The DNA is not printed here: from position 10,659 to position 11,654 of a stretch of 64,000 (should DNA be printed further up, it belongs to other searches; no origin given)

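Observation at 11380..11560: PIG-L gene has conserved catalytic motif upstream of any usable ATG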

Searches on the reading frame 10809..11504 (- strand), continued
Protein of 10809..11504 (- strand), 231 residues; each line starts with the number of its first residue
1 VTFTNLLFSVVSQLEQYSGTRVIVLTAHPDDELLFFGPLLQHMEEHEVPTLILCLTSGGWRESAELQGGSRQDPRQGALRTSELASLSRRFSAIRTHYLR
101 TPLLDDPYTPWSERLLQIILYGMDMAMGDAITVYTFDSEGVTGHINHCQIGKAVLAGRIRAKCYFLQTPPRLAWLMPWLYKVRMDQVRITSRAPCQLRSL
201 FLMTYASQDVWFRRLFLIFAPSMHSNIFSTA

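Call 55: find_related_loci(query=A4, collection=metagenome_contigs, flank=1500)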
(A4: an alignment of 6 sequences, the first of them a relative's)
Query A4 (231 aa) in metagenome_contigs; peptide patterns used: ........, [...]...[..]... (x = any residue, [..] = any of these).
316 stretches matched a pattern; 52 encode a relative of the query (tblastn E <= 1e-3); 52 distinct loci.
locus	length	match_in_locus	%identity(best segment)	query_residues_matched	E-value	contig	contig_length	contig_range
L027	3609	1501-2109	30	22-226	5e-18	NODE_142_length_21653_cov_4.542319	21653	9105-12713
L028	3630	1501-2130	30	20-220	4e-15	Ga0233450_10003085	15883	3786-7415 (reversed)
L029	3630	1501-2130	30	20-220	4e-15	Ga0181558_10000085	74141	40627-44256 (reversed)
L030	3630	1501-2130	30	20-220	6e-15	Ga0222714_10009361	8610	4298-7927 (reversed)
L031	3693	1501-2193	29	22-230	9e-15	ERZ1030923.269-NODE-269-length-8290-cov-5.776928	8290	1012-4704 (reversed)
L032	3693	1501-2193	29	22-230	9e-15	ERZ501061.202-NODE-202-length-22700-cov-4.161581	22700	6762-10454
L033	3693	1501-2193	29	22-230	2e-14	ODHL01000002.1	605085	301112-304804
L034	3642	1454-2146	29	22-230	2e-14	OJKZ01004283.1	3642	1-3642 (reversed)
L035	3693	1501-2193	29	22-230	2e-14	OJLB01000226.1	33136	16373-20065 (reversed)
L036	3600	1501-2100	28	23-226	3e-14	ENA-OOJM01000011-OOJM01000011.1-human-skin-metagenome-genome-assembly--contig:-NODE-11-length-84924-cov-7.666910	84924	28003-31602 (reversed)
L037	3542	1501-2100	29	23-226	6e-14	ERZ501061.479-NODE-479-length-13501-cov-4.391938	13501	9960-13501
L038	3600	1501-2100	29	23-226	7e-14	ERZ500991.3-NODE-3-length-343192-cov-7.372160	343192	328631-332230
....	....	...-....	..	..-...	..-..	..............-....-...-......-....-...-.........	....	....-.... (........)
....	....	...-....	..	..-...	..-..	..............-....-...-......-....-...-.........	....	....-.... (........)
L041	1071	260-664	30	9-154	2e-13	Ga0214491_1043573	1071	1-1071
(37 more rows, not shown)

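Call 69: find_encoding_contigs(protein=P0021, flank=300, max_places=1)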
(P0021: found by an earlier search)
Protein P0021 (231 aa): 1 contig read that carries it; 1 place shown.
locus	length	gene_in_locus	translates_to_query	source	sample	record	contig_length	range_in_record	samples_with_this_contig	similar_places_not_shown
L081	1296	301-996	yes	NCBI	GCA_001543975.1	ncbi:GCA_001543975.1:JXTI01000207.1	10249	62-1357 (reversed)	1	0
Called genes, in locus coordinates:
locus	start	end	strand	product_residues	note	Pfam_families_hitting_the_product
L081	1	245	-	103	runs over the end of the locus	-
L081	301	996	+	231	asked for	PF02585:PIG-L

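Call 70: find_encoding_contigs(protein=P0002, flank=300, max_places=1)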
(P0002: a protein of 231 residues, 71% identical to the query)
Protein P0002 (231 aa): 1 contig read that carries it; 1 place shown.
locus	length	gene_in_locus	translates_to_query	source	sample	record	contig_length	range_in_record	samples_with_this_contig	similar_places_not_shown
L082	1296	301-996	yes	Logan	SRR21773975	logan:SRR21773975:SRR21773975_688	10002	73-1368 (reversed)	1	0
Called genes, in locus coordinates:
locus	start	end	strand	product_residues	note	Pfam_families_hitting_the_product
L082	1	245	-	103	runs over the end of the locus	-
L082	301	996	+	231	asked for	PF02585:PIG-L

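Call 75: predict_structure(alignment_id=A2)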
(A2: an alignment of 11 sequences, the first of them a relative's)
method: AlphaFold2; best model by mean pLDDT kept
length: 231 residues; sequences in the alignment: 11
mean_pLDDT: 87.2   pTM: 0.88
mean pLDDT of the five models: 87.2, 87.0, 85.9, 85.6, 85.0
residues with pLDDT >= 90: 135; 70-90: 71; 50-70: 25; < 50: 0
segments of 3 or more residues with pLDDT < 50: none
pLDDT, mean of each block of 10 residues (from residue 1): 89 93 93 92 96 92 60 87 92 95 88 94 86 93 89 88 89 63 86 93 80 80 90 77
secondary structure, 60 per line:
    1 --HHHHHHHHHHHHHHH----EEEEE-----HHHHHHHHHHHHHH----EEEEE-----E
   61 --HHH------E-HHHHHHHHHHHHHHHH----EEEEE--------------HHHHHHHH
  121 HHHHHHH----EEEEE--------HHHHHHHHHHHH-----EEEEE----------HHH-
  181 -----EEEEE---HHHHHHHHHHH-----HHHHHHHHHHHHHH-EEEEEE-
elements in order: H3-17 E22-26 H32-45 E50-54 H74-89 E94-98 H113-127 E132-136 H145-156 E162-166 E186-190 H194-204 H210-223 E225-230

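Call 77: fold_search(model_id=the predicted structure, library=pdb)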
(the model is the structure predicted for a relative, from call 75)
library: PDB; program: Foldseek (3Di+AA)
matches with E <= 10: 1443; with E <= 0.001: 42
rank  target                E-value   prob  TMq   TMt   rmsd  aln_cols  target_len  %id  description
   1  1q74_C                7.2e-08  1.00  0.60  0.51   7.9       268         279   16  The Crystal Structure of 1D-myo-inositol 2-acetamido-2-deoxy-alpha-D-glucopyranoside Deacetylase (MshB) (released 2003-12-02)
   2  1q74_B                1.6e-07  1.00  0.58  0.49   7.9       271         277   16  The Crystal Structure of 1D-myo-inositol 2-acetamido-2-deoxy-alpha-D-glucopyranoside Deacetylase (MshB) (released 2003-12-02)
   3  1q7t_A                2.2e-07  1.00  0.59  0.46   8.1       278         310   15  Rv1170 (MshB) from Mycobacterium tuberculosis (released 2004-01-13)
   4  1q74_D                2.5e-07  1.00  0.59  0.51   7.5       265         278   15  The Crystal Structure of 1D-myo-inositol 2-acetamido-2-deoxy-alpha-D-glucopyranoside Deacetylase (MshB) (released 2003-12-02)
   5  1q74_A                2.7e-07  1.00  0.58  0.49   8.2       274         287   15  The Crystal Structure of 1D-myo-inositol 2-acetamido-2-deoxy-alpha-D-glucopyranoside Deacetylase (MshB) (released 2003-12-02)
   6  1q7t_B                3.2e-07  1.00  0.61  0.50   6.9       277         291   16  Rv1170 (MshB) from Mycobacterium tuberculosis (released 2004-01-13)
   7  4xm0_B                3.8e-07  1.00  0.62  0.57   4.8       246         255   13  N,N'-diacetylchitobiose deacetylase (SeMet derivative) from Pyrococcus furiosus in the absence of cadmium (released 2015-06-10)
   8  4ewl_A                1.2e-06  1.00  0.59  0.47   8.8       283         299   16  Crystal Structure of MshB with glycerol and Acetate bound in the active site (released 2012-09-26)
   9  4xm2_B                1.4e-06  1.00  0.61  0.55   4.8       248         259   14  N,N'-diacetylchitobiose deacetylase from Pyrococcus furiosus in the absence of cadmium (released 2015-06-10)
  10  4ewl_B                1.4e-06  1.00  0.54  0.44   8.7       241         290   16  Crystal Structure of MshB with glycerol and Acetate bound in the active site (released 2012-09-26)
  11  4xm0_A                1.9e-06  1.00  0.65  0.58   9.6       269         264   14  N,N'-diacetylchitobiose deacetylase (SeMet derivative) from Pyrococcus furiosus in the absence of cadmium (released 2015-06-10)
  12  2x9l                  2.4e-06  1.00  0.56  0.52   7.3       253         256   15  Crystal structure of deacetylase-bog complex in biosynthesis pathway of teicoplanin. (released 2011-02-09)
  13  4xm1_E                3.0e-06  1.00  0.54  0.49  10.0       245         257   13  N,N'-diacetylchitobiose deacetylase from Pyrococcus furiosus in the presence of cadmium (released 2015-06-10)
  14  2xad_C                3.2e-06  1.00  0.59  0.54   6.7       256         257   16  Crystal structure of deacetylase-teicoplanin complex in biosynthesis pathway of teicoplanin (released 2011-03-02)
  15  3wl3_B                3.2e-06  1.00  0.58  0.51   5.7       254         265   13  N,N'-diacetylchitobiose deacetylase from Pyrococcus horikoshii (released 2014-05-07)
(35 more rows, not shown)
